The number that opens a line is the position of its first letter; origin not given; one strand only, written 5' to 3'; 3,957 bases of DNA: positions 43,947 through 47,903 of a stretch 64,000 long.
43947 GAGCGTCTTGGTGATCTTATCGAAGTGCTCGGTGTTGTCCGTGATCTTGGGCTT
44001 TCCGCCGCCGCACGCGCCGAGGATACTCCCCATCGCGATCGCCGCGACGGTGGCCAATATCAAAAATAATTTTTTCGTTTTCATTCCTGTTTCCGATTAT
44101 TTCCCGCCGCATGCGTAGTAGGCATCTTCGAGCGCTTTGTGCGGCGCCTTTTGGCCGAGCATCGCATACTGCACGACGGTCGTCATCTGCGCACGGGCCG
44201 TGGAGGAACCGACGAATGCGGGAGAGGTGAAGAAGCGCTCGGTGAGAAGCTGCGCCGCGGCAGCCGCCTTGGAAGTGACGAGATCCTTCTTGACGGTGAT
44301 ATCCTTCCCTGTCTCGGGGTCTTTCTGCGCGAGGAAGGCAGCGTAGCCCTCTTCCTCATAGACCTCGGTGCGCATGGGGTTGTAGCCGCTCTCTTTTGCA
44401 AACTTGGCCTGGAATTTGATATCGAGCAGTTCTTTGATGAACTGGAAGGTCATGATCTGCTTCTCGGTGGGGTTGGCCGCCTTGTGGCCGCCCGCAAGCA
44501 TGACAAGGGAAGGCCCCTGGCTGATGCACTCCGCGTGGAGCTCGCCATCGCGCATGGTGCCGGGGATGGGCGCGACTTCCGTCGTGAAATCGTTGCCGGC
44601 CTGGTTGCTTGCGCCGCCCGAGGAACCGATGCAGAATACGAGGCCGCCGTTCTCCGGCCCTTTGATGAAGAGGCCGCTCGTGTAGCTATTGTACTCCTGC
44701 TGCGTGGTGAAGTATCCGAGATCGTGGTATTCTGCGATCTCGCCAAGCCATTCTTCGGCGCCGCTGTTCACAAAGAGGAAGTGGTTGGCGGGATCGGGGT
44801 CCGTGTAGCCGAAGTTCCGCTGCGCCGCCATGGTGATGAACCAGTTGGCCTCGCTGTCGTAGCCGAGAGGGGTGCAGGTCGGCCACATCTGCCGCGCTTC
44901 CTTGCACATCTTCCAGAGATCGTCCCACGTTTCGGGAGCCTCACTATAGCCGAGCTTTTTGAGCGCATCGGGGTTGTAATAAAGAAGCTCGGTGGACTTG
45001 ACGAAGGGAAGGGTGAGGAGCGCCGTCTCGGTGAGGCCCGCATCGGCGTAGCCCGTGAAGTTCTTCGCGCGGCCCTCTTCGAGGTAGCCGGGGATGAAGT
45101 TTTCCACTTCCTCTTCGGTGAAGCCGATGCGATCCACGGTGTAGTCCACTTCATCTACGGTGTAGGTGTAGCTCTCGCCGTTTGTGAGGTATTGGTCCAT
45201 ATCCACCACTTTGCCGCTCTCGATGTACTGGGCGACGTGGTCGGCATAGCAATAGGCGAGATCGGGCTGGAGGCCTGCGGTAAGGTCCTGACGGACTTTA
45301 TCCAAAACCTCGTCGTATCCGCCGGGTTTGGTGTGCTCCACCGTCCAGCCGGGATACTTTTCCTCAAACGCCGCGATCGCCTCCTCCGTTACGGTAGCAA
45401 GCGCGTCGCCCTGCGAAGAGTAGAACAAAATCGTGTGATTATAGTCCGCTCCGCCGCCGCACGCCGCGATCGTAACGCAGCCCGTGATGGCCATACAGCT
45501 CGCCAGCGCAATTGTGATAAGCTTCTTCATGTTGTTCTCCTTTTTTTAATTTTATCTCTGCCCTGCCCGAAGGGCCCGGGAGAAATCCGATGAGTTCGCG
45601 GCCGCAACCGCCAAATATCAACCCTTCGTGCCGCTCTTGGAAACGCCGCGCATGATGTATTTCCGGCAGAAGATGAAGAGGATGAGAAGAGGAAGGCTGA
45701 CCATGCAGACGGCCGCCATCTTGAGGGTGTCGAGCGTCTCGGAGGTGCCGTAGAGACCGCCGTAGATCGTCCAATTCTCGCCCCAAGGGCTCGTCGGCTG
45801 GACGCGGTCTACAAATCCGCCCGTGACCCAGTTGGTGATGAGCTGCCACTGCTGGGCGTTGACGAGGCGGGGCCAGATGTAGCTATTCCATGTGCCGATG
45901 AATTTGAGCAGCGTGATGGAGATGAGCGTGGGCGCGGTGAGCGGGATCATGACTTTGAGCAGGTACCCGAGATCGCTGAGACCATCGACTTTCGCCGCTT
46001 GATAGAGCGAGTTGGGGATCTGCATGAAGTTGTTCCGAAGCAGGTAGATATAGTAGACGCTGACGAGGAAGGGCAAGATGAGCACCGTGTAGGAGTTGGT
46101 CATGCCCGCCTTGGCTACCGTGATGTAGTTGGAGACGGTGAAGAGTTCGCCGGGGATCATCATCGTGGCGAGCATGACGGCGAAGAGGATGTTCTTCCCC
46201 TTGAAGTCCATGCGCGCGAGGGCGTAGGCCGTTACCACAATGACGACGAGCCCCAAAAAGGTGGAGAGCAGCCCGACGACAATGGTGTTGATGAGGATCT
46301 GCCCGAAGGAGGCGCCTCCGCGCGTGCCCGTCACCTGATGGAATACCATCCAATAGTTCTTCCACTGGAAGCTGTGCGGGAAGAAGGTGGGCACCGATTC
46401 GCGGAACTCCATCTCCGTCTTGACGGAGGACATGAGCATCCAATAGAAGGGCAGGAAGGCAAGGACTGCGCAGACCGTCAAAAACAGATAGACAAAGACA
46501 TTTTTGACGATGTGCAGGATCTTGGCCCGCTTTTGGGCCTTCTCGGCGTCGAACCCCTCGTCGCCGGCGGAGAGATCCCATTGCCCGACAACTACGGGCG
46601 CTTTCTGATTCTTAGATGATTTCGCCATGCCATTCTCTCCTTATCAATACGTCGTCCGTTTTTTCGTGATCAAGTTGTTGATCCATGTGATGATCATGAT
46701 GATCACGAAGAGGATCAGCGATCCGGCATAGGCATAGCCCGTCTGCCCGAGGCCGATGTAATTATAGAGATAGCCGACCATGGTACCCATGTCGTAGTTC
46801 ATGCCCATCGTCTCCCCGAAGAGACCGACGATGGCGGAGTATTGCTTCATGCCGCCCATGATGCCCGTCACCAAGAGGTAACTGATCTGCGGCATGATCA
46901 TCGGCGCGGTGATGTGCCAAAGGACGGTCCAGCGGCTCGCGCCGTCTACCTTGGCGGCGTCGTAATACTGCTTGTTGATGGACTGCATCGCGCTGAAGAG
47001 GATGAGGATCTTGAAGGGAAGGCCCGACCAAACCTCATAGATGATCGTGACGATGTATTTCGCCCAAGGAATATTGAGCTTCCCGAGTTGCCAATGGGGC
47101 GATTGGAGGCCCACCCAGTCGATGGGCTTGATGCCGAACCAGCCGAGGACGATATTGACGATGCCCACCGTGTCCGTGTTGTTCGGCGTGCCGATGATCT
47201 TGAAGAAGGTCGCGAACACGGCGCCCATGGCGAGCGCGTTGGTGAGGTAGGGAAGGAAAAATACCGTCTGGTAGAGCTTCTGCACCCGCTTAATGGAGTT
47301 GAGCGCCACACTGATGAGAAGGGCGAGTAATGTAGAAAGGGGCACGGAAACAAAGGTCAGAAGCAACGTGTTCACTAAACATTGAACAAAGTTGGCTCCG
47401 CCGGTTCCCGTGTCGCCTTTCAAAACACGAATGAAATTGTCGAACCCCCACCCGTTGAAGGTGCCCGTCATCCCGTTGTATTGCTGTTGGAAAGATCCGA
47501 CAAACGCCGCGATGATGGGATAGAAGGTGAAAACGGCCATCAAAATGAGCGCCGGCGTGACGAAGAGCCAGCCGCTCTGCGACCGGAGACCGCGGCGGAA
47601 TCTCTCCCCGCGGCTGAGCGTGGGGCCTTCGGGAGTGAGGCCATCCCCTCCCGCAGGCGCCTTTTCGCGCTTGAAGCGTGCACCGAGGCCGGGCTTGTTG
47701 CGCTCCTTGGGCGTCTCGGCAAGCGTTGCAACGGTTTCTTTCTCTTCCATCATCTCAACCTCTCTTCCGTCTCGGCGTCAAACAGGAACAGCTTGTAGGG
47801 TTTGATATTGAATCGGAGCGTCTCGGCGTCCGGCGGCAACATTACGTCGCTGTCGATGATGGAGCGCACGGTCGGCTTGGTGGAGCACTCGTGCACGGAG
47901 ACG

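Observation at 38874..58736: A ~20 kb minus-strand supercluster that looks like a complete extracellular nucleic-acid scavenging pathway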

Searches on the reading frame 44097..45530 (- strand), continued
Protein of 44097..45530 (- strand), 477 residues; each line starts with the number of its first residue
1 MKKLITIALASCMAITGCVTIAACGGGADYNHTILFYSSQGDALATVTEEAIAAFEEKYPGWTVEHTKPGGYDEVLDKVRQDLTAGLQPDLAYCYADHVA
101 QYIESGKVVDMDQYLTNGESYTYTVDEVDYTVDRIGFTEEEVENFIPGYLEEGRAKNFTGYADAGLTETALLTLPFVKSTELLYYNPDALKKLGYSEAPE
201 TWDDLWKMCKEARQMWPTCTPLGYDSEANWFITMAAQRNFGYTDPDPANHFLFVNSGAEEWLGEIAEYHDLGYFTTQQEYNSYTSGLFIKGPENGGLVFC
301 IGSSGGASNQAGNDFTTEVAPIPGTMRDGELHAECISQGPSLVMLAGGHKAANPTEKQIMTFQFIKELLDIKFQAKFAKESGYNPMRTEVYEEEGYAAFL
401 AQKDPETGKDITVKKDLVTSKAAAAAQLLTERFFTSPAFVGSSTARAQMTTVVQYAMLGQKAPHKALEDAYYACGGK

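Call 78: search_protein_families(library=ncbifam, proteins=[L070:4750-5148:+, L070:5167-6438:+, L070:6444-7748:+, L070:7748-8773:+, L070:8784-9719:+, L070:9785-11281:+, L070:11284-12672:+, L070:12713-16417:+, L070:16626-17678:+], max_evalue=0.05)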
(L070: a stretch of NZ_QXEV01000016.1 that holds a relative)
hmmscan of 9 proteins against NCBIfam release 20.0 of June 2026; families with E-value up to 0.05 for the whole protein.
L070:4750-5148:+ (132 aa): 6 families
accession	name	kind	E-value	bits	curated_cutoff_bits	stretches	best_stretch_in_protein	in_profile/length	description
NF009346.0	PRK12705.1-3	equivalog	0.00028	19.8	545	1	11-126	21-137/493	hypothetical protein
TIGR00860.1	LIC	subfamily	0.0049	15.6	280.2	1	8-108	304-402/462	cation transporter family protein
NF006544.0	PRK09039.1-3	equivalog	0.0063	16.2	362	1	8-96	11-99/343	peptidoglycan -binding protein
NF052531.1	Strep_LiaS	equivalog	0.034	13.4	450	1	7-83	39-114/328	envelope stress sensor histidine kinase LiaS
NF045996.1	MAG0920_fam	subfamily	0.039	13.3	43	1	10-69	97-160/232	MAG0920 family protein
TIGR00374.1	TIGR00374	subfamily_domain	0.048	13.1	43.2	1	8-74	132-193/323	flippase-like domain-containing protein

L070:5167-6438:+ (423 aa): 0 families

L070:6444-7748:+ (434 aa): 192 families (the best 25 are shown)
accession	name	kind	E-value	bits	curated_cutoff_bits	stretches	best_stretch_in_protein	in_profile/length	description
NF008653.0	PRK11650.1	subfamily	1.5e-102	343.3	432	2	14-269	9-264/357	sn-glycerol-3-phosphate ABC transporter ATP-binding protein UgpC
NF040933.2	ABC_arch_GlcV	equivalog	1.9e-94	316.5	450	1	1-279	1-279/357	glucose ABC transporter ATP-binding protein GlcV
TIGR03265.1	PhnT2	equivalog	1.2e-90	304.3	457.7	1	15-307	11-299/353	putative 2-aminoethylphosphonate ABC transporter ATP-binding protein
NF006987.0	PRK09452.1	equivalog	2.6e-90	302.8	482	1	15-254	24-260/378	spermidine/putrescine ABC transporter ATP-binding protein PotA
TIGR01187.1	potA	subfamily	1.7e-89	300.1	355.6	1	40-268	1-232/325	polyamine ABC transporter ATP-binding protein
NF043075.1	MMSYN1_0197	equivalog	2.1e-83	280.1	550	1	20-287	13-279/341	spermidine/putrescine ABC transporter ATP-binding protein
NF008233.0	PRK11000.1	equivalog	2.1e-82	276.9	568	1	17-253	11-247/369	maltose/maltodextrin ABC transporter ATP-binding protein MalK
NF008513.0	PRK11432.1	equivalog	7.7e-80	268.4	496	1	21-270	18-265/351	ferric ABC transporter ATP-binding protein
TIGR00968.1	3a0106s01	subfamily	1.3e-77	260.5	342.75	1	18-242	9-233/237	sulfate ABC transporter ATP-binding protein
NF008621.0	PRK11607.1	equivalog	2.1e-73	247.3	613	1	5-254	22-262/377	putrescine ABC transporter ATP-binding subunit PotG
TIGR03258.1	PhnT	equivalog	2.1e-72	244.1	499.15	1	20-243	19-243/359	2-aminoethylphosphonate ABC transport system ATP-binding subunit PhnT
NF008105.0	PRK10851.1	equivalog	3.4e-72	243.1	502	1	1-263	1-258/362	sulfate/thiosulfate ABC transporter ATP-binding protein CysA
NF040840.2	tungstate_WtpC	equivalog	1.3e-70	238.4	440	1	22-254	13-243/347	tungstate ABC transporter ATP-binding protein WtpC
TIGR01186.1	proV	subfamily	1.1e-64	218.8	326.6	1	23-242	7-232/363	betaine/proline/choline family ABC transporter ATP-binding protein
NF040729.1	ABC_ATP_SaoA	equivalog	7.5e-53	179.5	360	1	2-214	1-207/248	ABC transporter ATP-binding protein SaoA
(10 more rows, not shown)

L070:7748-8773:+ (341 aa): 18 families
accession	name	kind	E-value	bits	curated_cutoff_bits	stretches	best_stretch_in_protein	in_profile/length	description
NF007852.0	PRK10561.1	equivalog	2.8e-17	63.5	335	1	35-341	11-294/295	sn-glycerol-3-phosphate ABC transporter permease UgpA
NF008232.0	PRK10999.1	equivalog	3.6e-14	52.4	392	1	77-338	262-518/520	maltose ABC transporter permease MalF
TIGR03262.1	PhnU2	equivalog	3.8e-08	32.4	593.25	1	42-337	7-259/546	putative 2-aminoethylphosphonate ABC transporter permease subunit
NF040931.1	ABC_arch_GlcT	equivalog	8e-08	32.3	360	1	41-324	1-260/278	glucose ABC transporter permease GlcT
NF043074.1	MMSYN1_0196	equivalog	9.8e-08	31.6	350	1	186-337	118-265/277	spermidine/putrescine ABC transporter permease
TIGR02141.1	modB_ABC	equivalog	2.1e-07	30.8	182.6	1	209-334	83-205/208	molybdate ABC transporter permease subunit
TIGR01581.1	Mo_ABC_porter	hypoth_equivalog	3.1e-07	30.1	210.3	1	207-269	104-166/225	ABC transporter permease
TIGR02139.1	permease_CysT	equivalog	3.5e-07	30.1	246.1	1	206-332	132-257/265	sulfate ABC transporter permease subunit CysT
TIGR00969.1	3a0106s02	subfamily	4.9e-07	29.5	240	1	208-326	145-263/272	sulfate ABC transporter permease subunit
NF007047.0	PRK09500.1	equivalog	6e-06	26.1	326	1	213-263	135-185/257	spermidine/putrescine ABC transporter permease PotC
NF007044.0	PRK09497.1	equivalog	7.8e-06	25.6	348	1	46-333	16-272/285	spermidine/putrescine ABC transporter permease PotB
TIGR02140.1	permease_CysW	equivalog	2.7e-05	23.8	329.1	1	99-327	44-250/261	sulfate ABC transporter permease subunit CysW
NF011624.0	PRK15050.1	equivalog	5.7e-05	22.4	247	1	30-263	16-218/297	2-aminoethylphosphonate ABC transporter permease subunit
NF011691.0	PRK15111.1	equivalog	0.00023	20.8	379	1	204-325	155-279/296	putrescine export ABC transporter permease SapC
NF040932.1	ABC_arch_GlcU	equivalog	0.00043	20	340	1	218-265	145-192/272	glucose ABC transporter permease GlcU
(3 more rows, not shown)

L070:8784-9719:+ (311 aa): 22 families
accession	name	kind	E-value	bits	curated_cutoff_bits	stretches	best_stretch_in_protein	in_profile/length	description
NF008210.0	PRK10973.1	equivalog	4.8e-27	95.3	297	1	39-243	16-224/281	sn-glycerol-3-phosphate ABC transporter permease UgpE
NF040932.1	ABC_arch_GlcU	equivalog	2.1e-23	83.3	340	1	35-309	5-269/272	glucose ABC transporter permease GlcU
NF008231.0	PRK10998.1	equivalog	1.8e-18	67.2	261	1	39-311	20-296/296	maltose ABC transporter permease MalG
NF007047.0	PRK09500.1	equivalog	1.3e-13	51.2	326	1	37-248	9-214/257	spermidine/putrescine ABC transporter permease PotC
TIGR01581.1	Mo_ABC_porter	hypoth_equivalog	3.2e-13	49.7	210.3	1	89-228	16-169/225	ABC transporter permease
NF040839.1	tungstate_WtpB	equivalog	2.8e-10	40.3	340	1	89-227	39-190/251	tungstate ABC transporter permease WtpB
NF007044.0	PRK09497.1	equivalog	1.2e-08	34.8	348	2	160-258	148-246/285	spermidine/putrescine ABC transporter permease PotB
NF011624.0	PRK15050.1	equivalog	8.4e-08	31.7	247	1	20-234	13-233/297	2-aminoethylphosphonate ABC transporter permease subunit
NF006939.0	PRK09421.1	equivalog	1.5e-07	31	262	2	92-144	8-60/230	molybdate ABC transporter permease subunit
TIGR03262.1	PhnU2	equivalog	4.4e-06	25.6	593.25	1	88-241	48-212/546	putative 2-aminoethylphosphonate ABC transporter permease subunit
TIGR02141.1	modB_ABC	equivalog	1.2e-05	25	182.6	1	99-228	3-146/208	molybdate ABC transporter permease subunit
NF007852.0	PRK10561.1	equivalog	7.5e-05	22.7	335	1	174-222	169-218/295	sn-glycerol-3-phosphate ABC transporter permease UgpA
NF040931.1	ABC_arch_GlcT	equivalog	0.00011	21.9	360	1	177-242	159-223/278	glucose ABC transporter permease GlcT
TIGR00969.1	3a0106s02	subfamily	0.00012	21.6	240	1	88-160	55-127/272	sulfate ABC transporter permease subunit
NF008232.0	PRK10999.1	equivalog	0.00014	20.7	392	1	164-240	377-453/520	maltose ABC transporter permease MalF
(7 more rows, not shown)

L070:9785-11281:+ (498 aa): 8 families
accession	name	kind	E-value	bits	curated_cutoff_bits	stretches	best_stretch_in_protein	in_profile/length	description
NF008211.0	PRK10974.1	equivalog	1.1e-18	67.1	411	1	75-434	24-365/439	sn-glycerol-3-phosphate ABC transporter substrate-binding protein UgpB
TIGR03850.1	bind_CPR_0540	equivalog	3.5e-11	42.4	299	1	76-247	32-190/437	carbohydrate ABC transporter substrate-binding protein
NF045826.1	lipo_P68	equivalog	4.4e-07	28.7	200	1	1-227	1-173/669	P68 family surface lipoprotein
NF050142.1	PG1828_fam_lipo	equivalog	0.00014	22.5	50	1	1-50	1-47/59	PG1828 family lipoprotein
TIGR03851.1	chitin_NgcE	equivalog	0.00022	20.3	399.65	1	195-249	140-194/450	N-acetylglucosamine/diacetylchitobiose ABC transporter substrate-binding protein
NF053527.1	lipo_Cory_WKLS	subfamily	0.0036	17.2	105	1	8-52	2-49/166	WKL family lipoprotein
NF045774.1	cytochro_C551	exception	0.031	14.2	118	0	1-37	1-34/110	cytochrome c551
NF053526.1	Myco_lipo_LppK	equivalog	0.048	13.6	125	0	4-57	7-58/167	lipoprotein LppK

L070:11284-12672:+ (462 aa): 4 families
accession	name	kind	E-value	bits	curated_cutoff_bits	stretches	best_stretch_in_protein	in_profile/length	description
NF047694.1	TnucaseNucIStaph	equivalog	9.4e-14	51.3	250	1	83-230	34-175/175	thermonuclease NucI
NF052551.1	EnvBioLpgNMYCTU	equivalog_domain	0.0006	19.2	250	1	8-56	3-51/227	envelope biogenesis lipoprotein LpqN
NF053526.1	Myco_lipo_LppK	equivalog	0.0016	18.4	125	1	8-61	6-59/167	lipoprotein LppK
NF050142.1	PG1828_fam_lipo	equivalog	0.016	15.9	50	1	1-60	1-48/59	PG1828 family lipoprotein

L070:12713-16417:+ (1234 aa): 1 family
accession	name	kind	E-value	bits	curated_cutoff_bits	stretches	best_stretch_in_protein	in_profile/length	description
NF050142.1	PG1828_fam_lipo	equivalog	0.0011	19.7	50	1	1-56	1-54/59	PG1828 family lipoprotein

L070:16626-17678:+ (350 aa): 0 families

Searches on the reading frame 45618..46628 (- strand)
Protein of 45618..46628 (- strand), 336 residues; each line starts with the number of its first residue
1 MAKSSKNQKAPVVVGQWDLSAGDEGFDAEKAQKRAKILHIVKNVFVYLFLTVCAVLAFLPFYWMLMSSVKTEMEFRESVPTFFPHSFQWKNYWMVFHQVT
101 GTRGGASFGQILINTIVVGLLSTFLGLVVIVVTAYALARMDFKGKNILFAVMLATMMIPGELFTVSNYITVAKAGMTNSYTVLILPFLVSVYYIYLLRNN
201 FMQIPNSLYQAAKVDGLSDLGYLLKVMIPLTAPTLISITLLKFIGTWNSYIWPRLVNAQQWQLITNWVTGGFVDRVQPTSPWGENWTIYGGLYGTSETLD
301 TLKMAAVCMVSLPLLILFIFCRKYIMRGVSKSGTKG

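Call 5: search_protein_families(library=pfam, proteins=[window:45618-46628:-], max_evalue=0.01)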
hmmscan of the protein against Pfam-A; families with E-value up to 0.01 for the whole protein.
window:45618-46628:- (336 aa): 1 family
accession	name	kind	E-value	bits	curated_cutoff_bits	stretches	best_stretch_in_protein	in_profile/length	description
PF00528.27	BPD_transp_1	-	6e-10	39.6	26.4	1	132-260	3-135/184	Binding-protein-dependent transport system inner membrane component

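Call 7: search_protein_families(library=ncbifam, proteins=[window:45618-46628:-], max_evalue=0.01)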
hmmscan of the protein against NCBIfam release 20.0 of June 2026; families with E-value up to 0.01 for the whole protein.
window:45618-46628:- (336 aa): 13 families
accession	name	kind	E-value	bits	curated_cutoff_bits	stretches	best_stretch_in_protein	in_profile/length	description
NF008210.0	PRK10973.1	equivalog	8.7e-29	101.1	297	1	43-265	9-229/281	sn-glycerol-3-phosphate ABC transporter permease UgpE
NF040932.1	ABC_arch_GlcU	equivalog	4.4e-24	85.6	340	1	43-334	2-269/272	glucose ABC transporter permease GlcU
NF008231.0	PRK10998.1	equivalog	2e-15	57.1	261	1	47-247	17-227/296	maltose ABC transporter permease MalG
TIGR01581.1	Mo_ABC_porter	hypoth_equivalog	1.8e-09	37.4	210.3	1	113-244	24-169/225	ABC transporter permease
NF007047.0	PRK09500.1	equivalog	6.7e-08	32.5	326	1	87-247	37-197/257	spermidine/putrescine ABC transporter permease PotC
NF040839.1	tungstate_WtpB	equivalog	2.2e-07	30.8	340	1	111-243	45-190/251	tungstate ABC transporter permease WtpB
TIGR02141.1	modB_ABC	equivalog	3e-05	23.7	182.6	1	116-244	4-146/208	molybdate ABC transporter permease subunit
NF007044.0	PRK09497.1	equivalog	4.6e-05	23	348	1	182-272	154-244/285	spermidine/putrescine ABC transporter permease PotB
NF006939.0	PRK09421.1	equivalog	0.00015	21.3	262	0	111-177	11-77/230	molybdate ABC transporter permease subunit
NF011624.0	PRK15050.1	equivalog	0.0011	18.2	247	0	200-250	183-233/297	2-aminoethylphosphonate ABC transporter permease subunit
NF008232.0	PRK10999.1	equivalog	0.0019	17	392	0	182-258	378-455/520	maltose ABC transporter permease MalF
TIGR00969.1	3a0106s02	subfamily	0.0033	16.9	240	1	107-153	58-104/272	sulfate ABC transporter permease subunit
TIGR03262.1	PhnU2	equivalog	0.0037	16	593.25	1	93-257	37-212/546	putative 2-aminoethylphosphonate ABC transporter permease subunit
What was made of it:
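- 45618..46628 (-): Cassette gene 5: permease, UgpE/MalG-like (336 aa). NCBIfam UgpE, E 9e-29 (call 7).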

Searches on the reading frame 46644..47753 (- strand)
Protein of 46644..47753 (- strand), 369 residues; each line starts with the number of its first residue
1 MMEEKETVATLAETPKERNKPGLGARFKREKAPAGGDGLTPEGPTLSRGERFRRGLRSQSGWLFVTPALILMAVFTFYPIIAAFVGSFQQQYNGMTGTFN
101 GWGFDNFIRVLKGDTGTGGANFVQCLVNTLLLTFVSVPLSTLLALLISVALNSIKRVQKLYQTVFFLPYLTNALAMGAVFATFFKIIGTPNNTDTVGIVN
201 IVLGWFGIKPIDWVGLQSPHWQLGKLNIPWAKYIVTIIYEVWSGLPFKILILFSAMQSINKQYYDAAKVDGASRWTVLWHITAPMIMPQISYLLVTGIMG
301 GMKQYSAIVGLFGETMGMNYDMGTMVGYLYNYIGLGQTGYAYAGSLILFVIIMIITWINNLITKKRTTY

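Call 5: search_protein_families(library=pfam, proteins=[window:46644-47753:-], max_evalue=0.01)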
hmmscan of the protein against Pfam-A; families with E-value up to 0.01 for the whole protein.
window:46644-47753:- (369 aa): 1 family
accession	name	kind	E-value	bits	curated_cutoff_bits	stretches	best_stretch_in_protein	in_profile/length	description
PF00528.27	BPD_transp_1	-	1.9e-15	57.5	26.4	1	147-365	8-181/184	Binding-protein-dependent transport system inner membrane component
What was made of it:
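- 46644..47753 (-): Cassette gene 4: permease, UgpA/MalF-like (369 aa). Pfam BPD_transp_1 (call 5).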

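Call 7: search_protein_families(library=ncbifam, proteins=[window:46644-47753:-], max_evalue=0.01)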
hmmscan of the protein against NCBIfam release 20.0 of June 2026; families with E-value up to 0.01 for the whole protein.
window:46644-47753:- (369 aa): 22 families
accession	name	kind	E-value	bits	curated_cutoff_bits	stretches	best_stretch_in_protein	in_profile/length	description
NF007852.0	PRK10561.1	equivalog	1.5e-13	51.2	335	1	61-359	14-284/295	sn-glycerol-3-phosphate ABC transporter permease UgpA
NF008232.0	PRK10999.1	equivalog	1.6e-10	40.4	392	1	102-359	265-511/520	maltose ABC transporter permease MalF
NF007047.0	PRK09500.1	equivalog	6.8e-10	39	326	1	240-367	135-256/257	spermidine/putrescine ABC transporter permease PotC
TIGR02141.1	modB_ABC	equivalog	2.7e-08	33.7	182.6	1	236-363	83-206/208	molybdate ABC transporter permease subunit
TIGR01581.1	Mo_ABC_porter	hypoth_equivalog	9.4e-08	31.8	210.3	1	237-354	107-221/225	ABC transporter permease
TIGR00969.1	3a0106s02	subfamily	3.1e-07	30.1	240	1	237-360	147-267/272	sulfate ABC transporter permease subunit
TIGR02139.1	permease_CysT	equivalog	4.6e-07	29.7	246.1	1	237-362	136-259/265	sulfate ABC transporter permease subunit CysT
TIGR02140.1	permease_CysW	equivalog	2.4e-06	27.2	329.1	1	103-366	32-259/261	sulfate ABC transporter permease subunit CysW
NF043074.1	MMSYN1_0196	equivalog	7.8e-06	25.4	350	1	234-365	139-265/277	spermidine/putrescine ABC transporter permease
NF011624.0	PRK15050.1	equivalog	8e-06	25.2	247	0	57-151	20-100/297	2-aminoethylphosphonate ABC transporter permease subunit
TIGR03262.1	PhnU2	equivalog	4e-05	22.4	593.25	1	68-365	10-259/546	putative 2-aminoethylphosphonate ABC transporter permease subunit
NF040931.1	ABC_arch_GlcT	equivalog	0.00011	22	360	1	65-356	2-264/278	glucose ABC transporter permease GlcT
NF006939.0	PRK09421.1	equivalog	0.00023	20.6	262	1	245-355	105-212/230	molybdate ABC transporter permease subunit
NF007044.0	PRK09497.1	equivalog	0.00029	20.4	348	1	155-295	95-214/285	spermidine/putrescine ABC transporter permease PotB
TIGR03255.1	PhnV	equivalog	0.00033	20.4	358.7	0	245-306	153-214/270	2-aminoethylphosphonate ABC transport system, membrane component PhnV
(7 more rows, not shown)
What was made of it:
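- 46644..47753 (-): NCBIfam UgpA is the best hit (call 7).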
